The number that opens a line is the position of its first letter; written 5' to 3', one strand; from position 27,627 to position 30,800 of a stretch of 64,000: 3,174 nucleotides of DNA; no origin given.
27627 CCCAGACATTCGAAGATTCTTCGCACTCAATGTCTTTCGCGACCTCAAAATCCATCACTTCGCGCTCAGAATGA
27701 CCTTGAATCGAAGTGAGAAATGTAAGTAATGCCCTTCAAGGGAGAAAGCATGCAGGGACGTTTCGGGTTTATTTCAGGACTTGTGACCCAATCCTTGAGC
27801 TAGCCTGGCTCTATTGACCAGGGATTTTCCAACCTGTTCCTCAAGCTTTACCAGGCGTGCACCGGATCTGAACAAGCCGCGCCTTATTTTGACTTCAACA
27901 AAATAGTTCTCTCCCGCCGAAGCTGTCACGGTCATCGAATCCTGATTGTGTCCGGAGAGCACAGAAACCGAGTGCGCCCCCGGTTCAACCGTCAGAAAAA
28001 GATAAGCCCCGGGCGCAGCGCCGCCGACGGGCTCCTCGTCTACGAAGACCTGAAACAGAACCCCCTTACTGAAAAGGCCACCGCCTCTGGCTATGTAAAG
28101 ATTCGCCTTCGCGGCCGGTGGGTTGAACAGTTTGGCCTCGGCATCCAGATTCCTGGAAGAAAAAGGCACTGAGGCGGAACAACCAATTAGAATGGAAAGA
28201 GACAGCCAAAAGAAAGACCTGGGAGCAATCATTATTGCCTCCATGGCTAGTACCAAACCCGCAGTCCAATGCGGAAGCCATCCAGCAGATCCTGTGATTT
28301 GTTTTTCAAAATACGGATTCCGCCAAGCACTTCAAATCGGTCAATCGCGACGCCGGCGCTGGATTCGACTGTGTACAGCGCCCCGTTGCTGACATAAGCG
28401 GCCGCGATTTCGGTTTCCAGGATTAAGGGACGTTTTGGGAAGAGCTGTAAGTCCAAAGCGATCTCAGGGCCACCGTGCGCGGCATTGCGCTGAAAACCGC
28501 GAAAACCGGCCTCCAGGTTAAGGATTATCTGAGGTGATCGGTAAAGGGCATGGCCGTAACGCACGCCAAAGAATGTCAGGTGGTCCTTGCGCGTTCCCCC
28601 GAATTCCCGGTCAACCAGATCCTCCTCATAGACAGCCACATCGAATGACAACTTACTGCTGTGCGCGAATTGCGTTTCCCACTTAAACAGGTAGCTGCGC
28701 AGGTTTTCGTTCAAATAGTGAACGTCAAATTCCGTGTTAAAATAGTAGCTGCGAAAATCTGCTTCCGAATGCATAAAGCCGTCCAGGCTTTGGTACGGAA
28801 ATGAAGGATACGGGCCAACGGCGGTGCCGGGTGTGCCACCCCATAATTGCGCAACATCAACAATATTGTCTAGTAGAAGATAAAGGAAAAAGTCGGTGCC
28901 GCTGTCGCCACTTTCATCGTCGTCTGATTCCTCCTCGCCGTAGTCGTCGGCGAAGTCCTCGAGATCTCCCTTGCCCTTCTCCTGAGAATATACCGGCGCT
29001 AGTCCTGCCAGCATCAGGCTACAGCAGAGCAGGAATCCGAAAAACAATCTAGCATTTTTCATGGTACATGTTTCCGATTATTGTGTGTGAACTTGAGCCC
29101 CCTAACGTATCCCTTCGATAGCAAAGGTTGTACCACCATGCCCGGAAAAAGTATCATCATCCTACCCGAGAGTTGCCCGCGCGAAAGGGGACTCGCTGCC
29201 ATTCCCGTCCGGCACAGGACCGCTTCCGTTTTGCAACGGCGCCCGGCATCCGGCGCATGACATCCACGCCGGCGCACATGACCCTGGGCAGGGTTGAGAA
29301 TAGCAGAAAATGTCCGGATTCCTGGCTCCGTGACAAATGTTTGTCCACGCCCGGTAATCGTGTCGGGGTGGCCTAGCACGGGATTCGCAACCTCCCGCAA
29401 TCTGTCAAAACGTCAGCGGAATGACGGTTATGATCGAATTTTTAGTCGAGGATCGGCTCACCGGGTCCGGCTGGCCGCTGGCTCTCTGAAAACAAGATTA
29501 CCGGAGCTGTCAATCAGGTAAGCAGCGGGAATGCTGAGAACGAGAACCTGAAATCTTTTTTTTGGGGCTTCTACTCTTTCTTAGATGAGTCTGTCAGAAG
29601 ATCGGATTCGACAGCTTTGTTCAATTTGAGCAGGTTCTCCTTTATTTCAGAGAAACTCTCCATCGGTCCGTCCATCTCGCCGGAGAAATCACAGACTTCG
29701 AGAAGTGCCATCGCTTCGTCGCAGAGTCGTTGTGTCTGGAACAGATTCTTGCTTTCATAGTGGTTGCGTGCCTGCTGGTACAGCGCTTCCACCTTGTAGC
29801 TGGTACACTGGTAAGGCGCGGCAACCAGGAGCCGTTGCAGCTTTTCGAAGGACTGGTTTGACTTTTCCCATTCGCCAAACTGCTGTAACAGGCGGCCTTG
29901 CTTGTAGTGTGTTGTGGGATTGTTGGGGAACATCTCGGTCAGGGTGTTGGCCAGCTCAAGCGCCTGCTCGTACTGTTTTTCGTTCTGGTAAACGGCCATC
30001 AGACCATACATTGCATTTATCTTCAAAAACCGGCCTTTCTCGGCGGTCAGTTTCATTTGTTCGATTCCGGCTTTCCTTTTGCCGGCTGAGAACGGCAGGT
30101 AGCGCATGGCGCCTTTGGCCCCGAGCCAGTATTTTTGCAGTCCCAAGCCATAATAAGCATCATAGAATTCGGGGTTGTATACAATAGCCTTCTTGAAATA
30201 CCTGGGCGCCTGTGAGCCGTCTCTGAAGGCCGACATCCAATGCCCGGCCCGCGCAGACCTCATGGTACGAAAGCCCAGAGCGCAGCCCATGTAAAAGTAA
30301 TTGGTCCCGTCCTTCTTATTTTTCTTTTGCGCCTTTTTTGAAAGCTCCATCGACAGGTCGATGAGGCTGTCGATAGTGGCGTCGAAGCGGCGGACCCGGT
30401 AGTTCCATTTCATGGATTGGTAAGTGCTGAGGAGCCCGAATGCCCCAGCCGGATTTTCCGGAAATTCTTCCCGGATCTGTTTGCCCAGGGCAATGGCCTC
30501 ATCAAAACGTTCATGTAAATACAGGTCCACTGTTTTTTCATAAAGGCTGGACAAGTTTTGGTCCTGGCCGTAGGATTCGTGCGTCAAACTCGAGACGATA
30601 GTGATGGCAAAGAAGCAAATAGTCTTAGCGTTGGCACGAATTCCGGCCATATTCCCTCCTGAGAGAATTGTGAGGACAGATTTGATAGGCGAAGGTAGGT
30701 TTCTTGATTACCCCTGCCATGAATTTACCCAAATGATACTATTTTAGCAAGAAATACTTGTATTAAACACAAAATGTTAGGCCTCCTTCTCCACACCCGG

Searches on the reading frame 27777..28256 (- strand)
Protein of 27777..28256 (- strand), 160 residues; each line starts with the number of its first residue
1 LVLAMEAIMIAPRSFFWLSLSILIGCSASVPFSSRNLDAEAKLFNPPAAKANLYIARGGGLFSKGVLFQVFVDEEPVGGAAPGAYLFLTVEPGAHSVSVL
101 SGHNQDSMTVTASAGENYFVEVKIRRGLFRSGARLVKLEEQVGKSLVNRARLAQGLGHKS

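Call 89: search_protein_families(library=pfam, proteins=[window:27777-28256:-], max_evalue=0.001)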
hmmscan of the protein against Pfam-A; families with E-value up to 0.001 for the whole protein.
window:27777-28256:- (160 aa): 1 family
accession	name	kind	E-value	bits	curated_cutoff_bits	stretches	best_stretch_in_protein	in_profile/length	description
PF11008.14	DUF2846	-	3.2e-12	46.8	34.3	1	48-132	2-91/92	Protein of unknown function (DUF2846)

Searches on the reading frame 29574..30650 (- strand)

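Call 89: search_protein_families(library=pfam, proteins=[window:29574-30650:-], max_evalue=0.001)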
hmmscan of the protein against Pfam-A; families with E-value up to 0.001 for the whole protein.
window:29574-30650:- (359 aa): 6 families
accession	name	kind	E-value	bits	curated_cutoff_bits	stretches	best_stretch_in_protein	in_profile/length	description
PF14559.12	TPR_19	-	5.6e-08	33.4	25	0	224-263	4-43/68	Tetratricopeptide repeat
PF13432.12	TPR_16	-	9.8e-07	29.6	32.7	0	226-272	12-58/65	Tetratricopeptide repeat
PF13431.12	TPR_17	-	1.8e-06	28.2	24.4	0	151-171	1-21/34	Tetratricopeptide repeat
PF13428.12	TPR_14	-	7.4e-06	26.6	23.5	0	213-254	3-44/44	Tetratricopeptide repeat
PF13371.12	TPR_9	-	7.6e-05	23.1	35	1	219-269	3-53/73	Tetratricopeptide repeat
PF07719.23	TPR_2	-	0.00021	21.6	27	0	220-244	10-34/34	Tetratricopeptide repeat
